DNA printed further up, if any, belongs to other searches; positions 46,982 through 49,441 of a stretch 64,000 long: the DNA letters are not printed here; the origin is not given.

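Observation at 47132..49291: PrimPol (AEP) domain fused to an SF2 DECH-box helicase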

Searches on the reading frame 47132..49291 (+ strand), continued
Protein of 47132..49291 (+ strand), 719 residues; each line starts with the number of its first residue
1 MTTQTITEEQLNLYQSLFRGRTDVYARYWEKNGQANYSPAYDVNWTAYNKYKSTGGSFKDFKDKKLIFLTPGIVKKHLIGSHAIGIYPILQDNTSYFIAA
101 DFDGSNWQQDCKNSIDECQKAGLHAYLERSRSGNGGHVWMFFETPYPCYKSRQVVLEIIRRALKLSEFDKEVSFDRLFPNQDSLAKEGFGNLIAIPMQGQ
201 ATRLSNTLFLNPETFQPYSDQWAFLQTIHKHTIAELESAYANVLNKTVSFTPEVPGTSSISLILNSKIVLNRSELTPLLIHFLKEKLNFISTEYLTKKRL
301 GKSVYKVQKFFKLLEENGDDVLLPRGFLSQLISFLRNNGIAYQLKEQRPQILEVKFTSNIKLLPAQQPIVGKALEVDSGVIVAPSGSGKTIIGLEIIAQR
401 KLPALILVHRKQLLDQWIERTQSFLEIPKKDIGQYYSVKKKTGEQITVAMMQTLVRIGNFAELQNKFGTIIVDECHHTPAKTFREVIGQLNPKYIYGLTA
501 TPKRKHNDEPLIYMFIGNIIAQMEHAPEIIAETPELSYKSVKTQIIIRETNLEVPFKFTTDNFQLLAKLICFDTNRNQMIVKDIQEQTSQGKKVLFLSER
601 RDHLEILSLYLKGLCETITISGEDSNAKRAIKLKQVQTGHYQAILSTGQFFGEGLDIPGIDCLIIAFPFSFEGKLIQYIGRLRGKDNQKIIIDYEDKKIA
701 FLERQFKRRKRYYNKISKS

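Call 12: find_homologous_proteins(query=window:47132-49288:+, max_evalue=1e-10)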
Query window:47132-49288:+ (719 aa): 7933 proteins with E <= 1e-10 among 8000 candidates; the best 120 are listed.
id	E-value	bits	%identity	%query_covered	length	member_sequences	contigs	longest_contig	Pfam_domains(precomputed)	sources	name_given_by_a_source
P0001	0.0e+0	1631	100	100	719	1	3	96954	PF00270.36,PF22548.3,PF18766.8,PF00271.38,PF04851.22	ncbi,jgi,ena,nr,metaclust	ncbi:MAG: hypothetical protein A2295_01910 [Candidatus Jacksonbacteria bacterium RIFOXYB2_FULL_44_15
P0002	0.0e+0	1572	98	100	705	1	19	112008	PF00270.36,PF22548.3,PF18766.8,PF00271.38,PF04851.22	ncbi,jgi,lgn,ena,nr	ncbi:MAG: hypothetical protein A2445_02705 [Candidatus Jacksonbacteria bacterium RIFOXYC2_FULL_44_29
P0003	0.0e+0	1562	98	100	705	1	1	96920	PF00270.36,PF22548.3,PF18766.8,PF00271.38,PF04851.22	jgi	-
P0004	0.0e+0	1560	97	100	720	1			PF00270.36,PF22548.3,PF18766.8,PF00271.38,PF04851.22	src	-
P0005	0.0e+0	1443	89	99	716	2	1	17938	PF00270.36,PF22548.3,PF18766.8,PF00271.38,PF04851.22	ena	-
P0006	0.0e+0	1443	89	100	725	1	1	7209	PF00270.36,PF22548.3,PF18766.8,PF00271.38,PF04851.22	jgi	jgi:superfamily II DNA or RNA helicase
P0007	0.0e+0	1443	88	99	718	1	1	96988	PF00270.36,PF22548.3,PF18766.8,PF00271.38,PF04851.22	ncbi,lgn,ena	-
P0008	0.0e+0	1431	87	100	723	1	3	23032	PF00270.36,PF22548.3,PF18766.8,PF00271.38,PF04851.22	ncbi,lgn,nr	ncbi:MAG: DEAD/DEAH box helicase family protein [Candidatus Doudnabacteria bacterium]|nr:DEAD/DEAH b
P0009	0.0e+0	1430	88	100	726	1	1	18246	PF00270.36,PF22548.3,PF00271.38,PF04851.22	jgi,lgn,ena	-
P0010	0.0e+0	1428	87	99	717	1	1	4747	PF00270.36,PF22548.3,PF18766.8,PF00271.38,PF04851.22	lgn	-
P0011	0.0e+0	1423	87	100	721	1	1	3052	PF00270.36,PF22548.3,PF18766.8,PF00271.38,PF04851.22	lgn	-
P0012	0.0e+0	1418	86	100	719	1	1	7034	PF00270.36,PF22548.3,PF18766.8,PF00271.38,PF04851.22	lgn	-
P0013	0.0e+0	1393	86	99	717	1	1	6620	PF00270.36,PF22548.3,PF18766.8,PF00271.38,PF04851.22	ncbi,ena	-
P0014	0.0e+0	1368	84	100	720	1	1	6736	PF00270.36,PF22548.3,PF00271.38,PF04851.22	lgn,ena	-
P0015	0.0e+0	1345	81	99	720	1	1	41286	PF00270.36,PF22548.3,PF00271.38,PF04851.22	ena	-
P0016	0.0e+0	1246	100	78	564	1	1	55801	PF00270.36,PF22548.3,PF18766.8,PF00271.38,PF04851.22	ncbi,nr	ncbi:MAG TPA: type III restriction endonuclease subunit R, partial [Candidatus Jacksonbacteria bacte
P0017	0.0e+0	1246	100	78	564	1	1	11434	PF00270.36,PF22548.3,PF18766.8,PF00271.38,PF04851.22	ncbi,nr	ncbi:MAG TPA: type III restriction endonuclease subunit R [Candidatus Jacksonbacteria bacterium]|nr:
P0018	0.0e+0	1210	73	99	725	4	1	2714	PF00270.36,PF22548.3,PF18766.8,PF13401.13,PF00271.38,PF04851.22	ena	-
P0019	0.0e+0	1182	73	99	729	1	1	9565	PF00270.36,PF22548.3,PF18766.8,PF13401.13,PF00271.38,PF04851.22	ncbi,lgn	-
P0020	0.0e+0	1171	71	99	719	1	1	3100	PF00270.36,PF22548.3,PF00271.38,PF04851.22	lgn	-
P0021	0.0e+0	1166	71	99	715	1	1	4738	PF00270.36,PF22548.3,PF18766.8,PF00271.38,PF04851.22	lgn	-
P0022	0.0e+0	1143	68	99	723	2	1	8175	PF00270.36,PF22548.3,PF18766.8,PF00271.38,PF04851.22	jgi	-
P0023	0.0e+0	1079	86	78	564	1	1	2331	PF00270.36,PF22548.3,PF18766.8,PF00271.38,PF04851.22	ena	-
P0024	0.0e+0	1073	65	99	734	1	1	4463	PF00270.36,PF22548.3,PF00271.38,PF04851.22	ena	-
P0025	0.0e+0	1071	65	99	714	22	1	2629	PF00270.36,PF22548.3,PF13401.13,PF00271.38,PF04851.22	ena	-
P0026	0.0e+0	1060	64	99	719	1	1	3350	PF00270.36,PF22548.3,PF18766.8,PF00271.38,PF04851.22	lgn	-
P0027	0.0e+0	1058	65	99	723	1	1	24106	PF00270.36,PF22548.3,PF00271.38,PF04851.22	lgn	-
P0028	0.0e+0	1056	64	99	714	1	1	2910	PF00270.36,PF22548.3,PF18766.8,PF00271.38,PF04851.22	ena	-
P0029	0.0e+0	1056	64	99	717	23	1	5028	PF00270.36,PF22548.3,PF00271.38,PF04851.22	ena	-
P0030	0.0e+0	1056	64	99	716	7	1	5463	PF00270.36,PF22548.3,PF00271.38,PF04851.22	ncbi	-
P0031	0.0e+0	1052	63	99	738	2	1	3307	PF00270.36,PF22548.3,PF00271.38,PF04851.22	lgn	-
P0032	0.0e+0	1048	63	99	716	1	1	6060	PF00270.36,PF22548.3,PF00271.38,PF04851.22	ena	-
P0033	0.0e+0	1045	72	85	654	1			PF00270.36,PF22548.3,PF18766.8,PF13401.13,PF00271.38,PF04851.22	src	-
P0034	0.0e+0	1044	63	99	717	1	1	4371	PF00270.36,PF22548.3,PF00271.38,PF04851.22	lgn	-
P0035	0.0e+0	1039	64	99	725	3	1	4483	PF00270.36,PF22548.3,PF00271.38,PF04851.22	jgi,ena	-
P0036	0.0e+0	1036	64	99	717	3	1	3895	PF00270.36,PF22548.3,PF00271.38,PF04851.22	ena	-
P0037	0.0e+0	1033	63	100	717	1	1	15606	PF00270.36,PF22548.3,PF00271.38,PF04851.22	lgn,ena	-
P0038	0.0e+0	1032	63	99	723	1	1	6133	PF00270.36,PF22548.3,PF18766.8,PF00271.38,PF04851.22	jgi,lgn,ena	-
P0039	0.0e+0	1031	64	99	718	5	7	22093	PF00270.36,PF22548.3,PF00271.38,PF04851.22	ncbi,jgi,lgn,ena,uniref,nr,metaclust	ncbi:MAG: hypothetical protein A2998_01060 [Candidatus Staskawiczbacteria bacterium RIFCSPLOWO2_01_F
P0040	0.0e+0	1029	63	99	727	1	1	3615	PF00270.36,PF22548.3,PF00271.38,PF04851.22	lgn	-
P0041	0.0e+0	1028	63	99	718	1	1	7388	PF00270.36,PF22548.3,PF00271.38,PF04851.22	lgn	-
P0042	0.0e+0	1026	63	99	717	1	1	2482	PF00270.36,PF22548.3,PF18766.8,PF00271.38,PF04851.22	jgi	-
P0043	0.0e+0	1026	63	99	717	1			PF00270.36,PF22548.3,PF18766.8,PF00271.38,PF04851.22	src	-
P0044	0.0e+0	1025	62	99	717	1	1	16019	PF00270.36,PF22548.3,PF18766.8,PF00271.38,PF04851.22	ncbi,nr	ncbi:MAG: DEAD/DEAH box helicase [Patescibacteria group bacterium]|nr:DEAD/DEAH box helicase [Patesc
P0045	0.0e+0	1024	62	99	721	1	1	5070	PF00270.36,PF22548.3,PF00271.38,PF04851.22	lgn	-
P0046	0.0e+0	1022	63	99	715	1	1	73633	PF00270.36,PF22548.3,PF00271.38,PF04851.22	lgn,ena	-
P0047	0.0e+0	1022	63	99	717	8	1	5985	PF00270.36,PF22548.3,PF18766.8,PF00271.38,PF04851.22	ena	-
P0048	0.0e+0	1022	62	99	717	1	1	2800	PF00270.36,PF22548.3,PF18766.8,PF00271.38,PF04851.22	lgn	-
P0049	0.0e+0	1022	62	99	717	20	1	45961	PF00270.36,PF22548.3,PF00271.38,PF04851.22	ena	-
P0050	0.0e+0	1022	63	97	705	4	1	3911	PF00270.36,PF22548.3,PF00271.38,PF04851.22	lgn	-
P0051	0.0e+0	1021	63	99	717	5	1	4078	PF00270.36,PF22548.3,PF00271.38,PF04851.22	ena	-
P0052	0.0e+0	1021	62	99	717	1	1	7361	PF00270.36,PF22548.3,PF18766.8,PF00271.38,PF04851.22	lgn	-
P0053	0.0e+0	1020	63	99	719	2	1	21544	PF00270.36,PF22548.3,PF00271.38,PF04851.22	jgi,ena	-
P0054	0.0e+0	1018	61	99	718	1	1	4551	PF00270.36,PF22548.3,PF18766.8,PF00271.38,PF04851.22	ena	-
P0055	0.0e+0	1016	63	97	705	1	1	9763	PF00270.36,PF22548.3,PF18766.8,PF00271.38,PF04851.22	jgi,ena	-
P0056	0.0e+0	1016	62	99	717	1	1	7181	PF00270.36,PF22548.3,PF00271.38,PF04851.22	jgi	-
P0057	0.0e+0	1016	61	99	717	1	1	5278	PF00270.36,PF22548.3,PF18766.8,PF00271.38,PF04851.22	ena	-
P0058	0.0e+0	1016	61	99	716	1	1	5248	PF00270.36,PF22548.3,PF00271.38,PF04851.22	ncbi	-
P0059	0.0e+0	1015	63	99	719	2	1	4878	PF00270.36,PF22548.3,PF18766.8,PF00271.38,PF04851.22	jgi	jgi:superfamily II DNA or RNA helicase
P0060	0.0e+0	1014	62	99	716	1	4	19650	PF00270.36,PF22548.3,PF18766.8,PF00271.38,PF04851.22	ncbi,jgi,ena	-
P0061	0.0e+0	1013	62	99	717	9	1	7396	PF00270.36,PF22548.3,PF00271.38,PF04851.22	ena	-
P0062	0.0e+0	1013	63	97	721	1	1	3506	PF00270.36,PF22548.3,PF18766.8,PF00271.38,PF04851.22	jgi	-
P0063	0.0e+0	1012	62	99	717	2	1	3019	PF00270.36,PF22548.3,PF00271.38,PF04851.22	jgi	-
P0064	0.0e+0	1011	62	99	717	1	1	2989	PF00270.36,PF22548.3,PF00271.38,PF04851.22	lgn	-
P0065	2.0e-298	1010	61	99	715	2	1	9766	PF00270.36,PF22548.3,PF00271.38,PF04851.22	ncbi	-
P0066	2.1e-298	1010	62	97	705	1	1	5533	PF00270.36,PF22548.3,PF18766.8,PF00271.38,PF04851.22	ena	-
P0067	3.3e-298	1009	61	99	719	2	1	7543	PF00270.36,PF22548.3,PF18766.8,PF00271.38,PF04851.22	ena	-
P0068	3.5e-298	1009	62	97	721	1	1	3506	PF00270.36,PF22548.3,PF18766.8,PF00271.38,PF04851.22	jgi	-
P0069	4.2e-298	1009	61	99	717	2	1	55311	PF00270.36,PF22548.3,PF00271.38,PF04851.22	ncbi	-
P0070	1.0e-297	1007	62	99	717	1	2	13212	PF00270.36,PF22548.3,PF18766.8,PF00271.38,PF04851.22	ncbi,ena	-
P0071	1.0e-297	1007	61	99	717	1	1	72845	PF00270.36,PF22548.3,PF00271.38,PF04851.22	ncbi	ncbi:MAG: TOTE conflict system archaeo-eukaryotic primase domain-containing protein [Ignavibacteriac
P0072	1.4e-297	1007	62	99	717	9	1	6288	PF00270.36,PF22548.3,PF00271.38,PF04851.22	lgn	-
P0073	2.0e-297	1007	61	99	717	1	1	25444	PF00270.36,PF22548.3,PF18766.8,PF00271.38,PF04851.22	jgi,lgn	jgi:superfamily II DNA or RNA helicase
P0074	2.0e-297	1007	62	99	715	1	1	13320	PF00270.36,PF22548.3,PF18766.8,PF00271.38,PF04851.22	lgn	-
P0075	3.9e-297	1006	62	99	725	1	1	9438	PF00270.36,PF22548.3,PF00271.38,PF04851.22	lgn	-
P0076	6.5e-297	1005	62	97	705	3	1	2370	PF00270.36,PF22548.3,PF00271.38,PF04851.22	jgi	-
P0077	3.8e-296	1002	61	99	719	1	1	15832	PF00270.36,PF22548.3,PF00271.38,PF04851.22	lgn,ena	-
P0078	4.4e-296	1002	63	99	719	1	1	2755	PF00270.36,PF22548.3,PF00271.38,PF04851.22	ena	-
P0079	5.5e-296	1002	62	97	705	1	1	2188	PF00270.36,PF22548.3,PF00271.38,PF04851.22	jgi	jgi:superfamily II DNA or RNA helicase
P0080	7.5e-296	1001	61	99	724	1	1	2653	PF00270.36,PF22548.3,PF18766.8,PF00271.38,PF04851.22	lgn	-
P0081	8.0e-296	1001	61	97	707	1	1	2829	PF00270.36,PF22548.3,PF00271.38,PF04851.22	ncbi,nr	ncbi:DEAD/DEAH box helicase family protein [Candidatus Jorgensenbacteria bacterium]|nr:DEAD/DEAH box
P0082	1.3e-295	1000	61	99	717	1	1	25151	PF00270.36,PF22548.3,PF00271.38,PF04851.22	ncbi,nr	ncbi:MAG: DEAD/DEAH box helicase family protein [Parcubacteria group bacterium]|nr:DEAD/DEAH box hel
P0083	1.4e-295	1000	62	99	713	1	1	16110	PF00270.36,PF22548.3,PF18766.8,PF00271.38,PF04851.22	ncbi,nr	ncbi:DEAD/DEAH box helicase family protein [Candidatus Azambacteria bacterium]|nr:DEAD/DEAH box heli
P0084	2.0e-295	1000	62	99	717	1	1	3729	PF00270.36,PF22548.3,PF18766.8,PF00271.38,PF04851.22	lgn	-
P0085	2.2e-295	1000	62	99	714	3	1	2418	PF00270.36,PF22548.3,PF00271.38,PF04851.22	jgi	-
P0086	4.9e-295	999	61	99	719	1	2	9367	PF00270.36,PF22548.3,PF18766.8,PF00271.38,PF04851.22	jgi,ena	-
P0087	6.7e-295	998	61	99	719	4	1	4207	PF00270.36,PF22548.3,PF18766.8,PF00271.38,PF04851.22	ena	-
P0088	2.7e-294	996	61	98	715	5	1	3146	PF00270.36,PF22548.3,PF00271.38,PF04851.22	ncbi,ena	-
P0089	2.8e-294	996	61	99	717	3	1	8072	PF00270.36,PF22548.3,PF18766.8,PF00271.38,PF04851.22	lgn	-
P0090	3.7e-294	996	60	99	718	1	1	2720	PF00270.36,PF22548.3,PF18766.8,PF00271.38,PF04851.22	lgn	-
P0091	3.7e-294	996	61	99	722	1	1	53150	PF00270.36,PF22548.3,PF18766.8,PF00271.38,PF04851.22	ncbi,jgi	ncbi:MAG: DEAD/DEAH box helicase family protein [Candidatus Paceibacterota bacterium]|jgi:superfamil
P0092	7.4e-294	995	60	99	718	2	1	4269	PF00270.36,PF22548.3,PF18766.8,PF00271.38,PF04851.22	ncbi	-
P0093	1.0e-293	994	61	99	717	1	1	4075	PF00270.36,PF22548.3,PF00271.38,PF04851.22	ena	-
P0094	3.0e-293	993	61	99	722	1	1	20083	PF00270.36,PF22548.3,PF18766.8,PF00271.38,PF04851.22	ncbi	ncbi:MAG: DEAD/DEAH box helicase family protein [Candidatus Vogelbacteria bacterium]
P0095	5.0e-293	992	61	99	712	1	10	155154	PF00270.36,PF22548.3,PF18766.8,PF00271.38,PF04851.22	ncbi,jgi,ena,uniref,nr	ncbi:hypothetical protein A2316_00925 [Candidatus Falkowbacteria bacterium RIFOXYB2_FULL_38_15]|unir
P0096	2.0e-292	990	60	99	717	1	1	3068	PF00270.36,PF22548.3,PF18766.8,PF00271.38,PF04851.22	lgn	-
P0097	4.9e-292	989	60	99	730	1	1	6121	PF00270.36,PF22548.3,PF18766.8,PF00271.38,PF04851.22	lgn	-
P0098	1.3e-291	987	60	99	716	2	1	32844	PF00270.36,PF22548.3,PF00271.38,PF04851.22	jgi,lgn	jgi:hypothetical protein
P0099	1.8e-291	987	60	99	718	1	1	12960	PF00270.36,PF22548.3,PF18766.8,PF00271.38,PF04851.22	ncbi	-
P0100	1.4e-290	984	60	98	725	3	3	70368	PF00270.36,PF22548.3,PF00271.38,PF04851.22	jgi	-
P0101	1.6e-290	984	61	97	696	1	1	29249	PF00270.36,PF22548.3,PF18766.8,PF13401.13,PF00271.38,PF04851.22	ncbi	-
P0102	5.5e-290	982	61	97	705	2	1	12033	PF00270.36,PF22548.3,PF18766.8,PF00271.38,PF04851.22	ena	-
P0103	8.2e-290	981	60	99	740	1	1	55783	PF00270.36,PF22548.3,PF18766.8,PF00271.38,PF04851.22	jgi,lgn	jgi:superfamily II DNA or RNA helicase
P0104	2.9e-289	980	62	96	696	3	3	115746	PF00270.36,PF22548.3,PF18766.8,PF00271.38,PF04851.22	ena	-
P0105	3.9e-289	979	60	99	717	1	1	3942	PF00270.36,PF22548.3,PF18766.8,PF00271.38,PF04851.22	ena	-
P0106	7.1e-289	978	60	99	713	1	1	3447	PF00270.36,PF22548.3,PF00271.38,PF04851.22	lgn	-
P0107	1.0e-287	974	58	99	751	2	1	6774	PF00270.36,PF22548.3,PF00271.38,PF04851.22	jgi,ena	-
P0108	3.9e-287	973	57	99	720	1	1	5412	PF00270.36,PF22548.3,PF00271.38,PF04851.22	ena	-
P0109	5.7e-287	972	58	99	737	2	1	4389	PF00270.36,PF22548.3,PF18766.8,PF00271.38,PF04851.22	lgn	-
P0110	6.0e-287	972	60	99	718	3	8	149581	PF00270.36,PF22548.3,PF18766.8,PF13401.13,PF00271.38,PF04851.22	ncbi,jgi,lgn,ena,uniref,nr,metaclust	ncbi:MAG: hypothetical protein A3A33_02425 [Candidatus Yanofskybacteria bacterium RIFCSPLOWO2_01_FUL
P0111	7.7e-287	972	59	99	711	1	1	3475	PF00270.36,PF00176.30,PF22548.3,PF18766.8,PF13401.13,PF00271.38,PF04851.22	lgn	-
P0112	1.0e-286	971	59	99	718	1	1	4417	PF00270.36,PF22548.3,PF18766.8,PF00271.38,PF04851.22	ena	-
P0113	1.7e-286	970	58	99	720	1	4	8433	PF00270.36,PF22548.3,PF00271.38,PF04851.22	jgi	jgi:superfamily II DNA or RNA helicase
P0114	2.1e-286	970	60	97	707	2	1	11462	PF00270.36,PF22548.3,PF18766.8,PF00271.38,PF04851.22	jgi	-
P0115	2.2e-286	970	60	99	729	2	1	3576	PF00270.36,PF22548.3,PF00271.38,PF04851.22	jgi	jgi:superfamily II DNA or RNA helicase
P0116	2.4e-286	970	60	99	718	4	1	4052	PF00270.36,PF00176.30,PF22548.3,PF18766.8,PF00271.38,PF04851.22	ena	-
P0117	4.2e-286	969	60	99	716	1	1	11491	PF00270.36,PF00176.30,PF22548.3,PF18766.8,PF00271.38,PF04851.22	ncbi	-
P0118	1.0e-285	968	59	98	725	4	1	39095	PF00270.36,PF22548.3,PF00271.38,PF04851.22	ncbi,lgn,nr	ncbi:MAG: DEAD/DEAH box helicase family protein [Ignavibacteria bacterium]|nr:DEAD/DEAH box helicase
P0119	1.2e-285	968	60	98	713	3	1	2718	PF00270.36,PF22548.3,PF00271.38,PF04851.22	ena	-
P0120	1.3e-285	967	60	98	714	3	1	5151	PF00270.36,PF22548.3,PF00271.38,PF04851.22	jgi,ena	-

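Call 16: find_encoding_contigs(protein=P0095, flank=8000, max_places=3)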
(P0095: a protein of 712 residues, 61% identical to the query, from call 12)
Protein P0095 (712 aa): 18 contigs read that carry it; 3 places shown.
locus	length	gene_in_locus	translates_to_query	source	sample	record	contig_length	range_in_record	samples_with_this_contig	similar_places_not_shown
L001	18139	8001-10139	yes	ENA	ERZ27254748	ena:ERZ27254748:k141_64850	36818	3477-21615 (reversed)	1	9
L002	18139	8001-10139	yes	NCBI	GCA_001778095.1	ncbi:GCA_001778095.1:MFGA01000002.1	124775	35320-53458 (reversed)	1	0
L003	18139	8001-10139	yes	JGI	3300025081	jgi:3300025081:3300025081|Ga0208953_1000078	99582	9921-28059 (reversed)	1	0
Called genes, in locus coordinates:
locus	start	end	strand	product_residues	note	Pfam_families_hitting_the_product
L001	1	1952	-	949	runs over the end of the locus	PF00133:tRNA-synt_1, PF09334:tRNA-synt_1g (weak), PF08264:Anticodon_1, PF19302:DUF5915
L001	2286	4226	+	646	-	-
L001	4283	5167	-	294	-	PF00078:RVT_1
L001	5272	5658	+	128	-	PF22296:bAvd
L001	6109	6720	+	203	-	-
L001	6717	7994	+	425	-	PF08843:AbiEii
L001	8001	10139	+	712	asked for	PF22548:AEP-TOTE, PF04851:ResIII, PF18766:SWI2_SNF2 (weak), PF00270:DEAD, PF00271:Helicase_C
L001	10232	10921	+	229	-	PF02698:DUF218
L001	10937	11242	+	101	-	PF01880:Desulfoferrodox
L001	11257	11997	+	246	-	-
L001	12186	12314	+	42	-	-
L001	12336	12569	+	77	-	-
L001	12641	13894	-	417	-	PF01368:DHH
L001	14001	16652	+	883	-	PF00133:tRNA-synt_1, PF09334:tRNA-synt_1g, PF08264:Anticodon_1, PF10458:Val_tRNA-synt_C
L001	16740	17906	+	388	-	PF00579:tRNA-synt_1b, PF22421:SYY_C-terminal, PF01479:S4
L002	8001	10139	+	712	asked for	PF22548:AEP-TOTE, PF04851:ResIII, PF18766:SWI2_SNF2 (weak), PF00270:DEAD, PF00271:Helicase_C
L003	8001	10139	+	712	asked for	PF22548:AEP-TOTE, PF04851:ResIII, PF18766:SWI2_SNF2 (weak), PF00270:DEAD, PF00271:Helicase_C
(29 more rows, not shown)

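Call 17: find_encoding_contigs(protein=P0071, flank=8000, max_places=3)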
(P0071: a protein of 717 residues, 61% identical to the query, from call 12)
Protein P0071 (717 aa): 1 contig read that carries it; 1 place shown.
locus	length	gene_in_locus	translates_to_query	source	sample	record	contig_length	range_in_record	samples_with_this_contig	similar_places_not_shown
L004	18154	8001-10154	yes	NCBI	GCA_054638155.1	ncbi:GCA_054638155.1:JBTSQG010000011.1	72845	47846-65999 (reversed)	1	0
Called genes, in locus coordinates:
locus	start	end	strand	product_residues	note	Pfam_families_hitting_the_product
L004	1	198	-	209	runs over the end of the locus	PF13545:HTH_Crp_2 (weak), PF13730:HTH_36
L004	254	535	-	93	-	PF12844:HTH_19 (faint), PF13560:HTH_31 (weak), PF01381:HTH_3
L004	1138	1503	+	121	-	PF04355:BamE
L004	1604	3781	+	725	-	-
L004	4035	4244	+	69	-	-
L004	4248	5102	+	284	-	PF01073:3Beta_HSD, PF01370:Epimerase, PF02719:Polysacc_synt_2, PF04321:RmlD_sub_bind, PF05368:NmrA, PF07993:NAD_binding_4, PF13460:NAD_binding_10, PF16363:GDP_Man_Dehyd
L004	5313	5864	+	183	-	-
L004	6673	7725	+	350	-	PF13310:Virulence_RhuM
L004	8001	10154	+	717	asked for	PF22548:AEP-TOTE, PF04851:ResIII, PF00270:DEAD, PF00271:Helicase_C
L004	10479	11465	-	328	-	-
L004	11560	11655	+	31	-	-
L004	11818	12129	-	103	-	-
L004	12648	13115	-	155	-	PF13401:AAA_22 (weak), PF13207:AAA_17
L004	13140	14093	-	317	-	PF04055:Radical_SAM, PF13186:SPASM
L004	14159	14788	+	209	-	PF13489:Methyltransf_23, PF13847:Methyltransf_31 (weak), PF08242:Methyltransf_12 (weak)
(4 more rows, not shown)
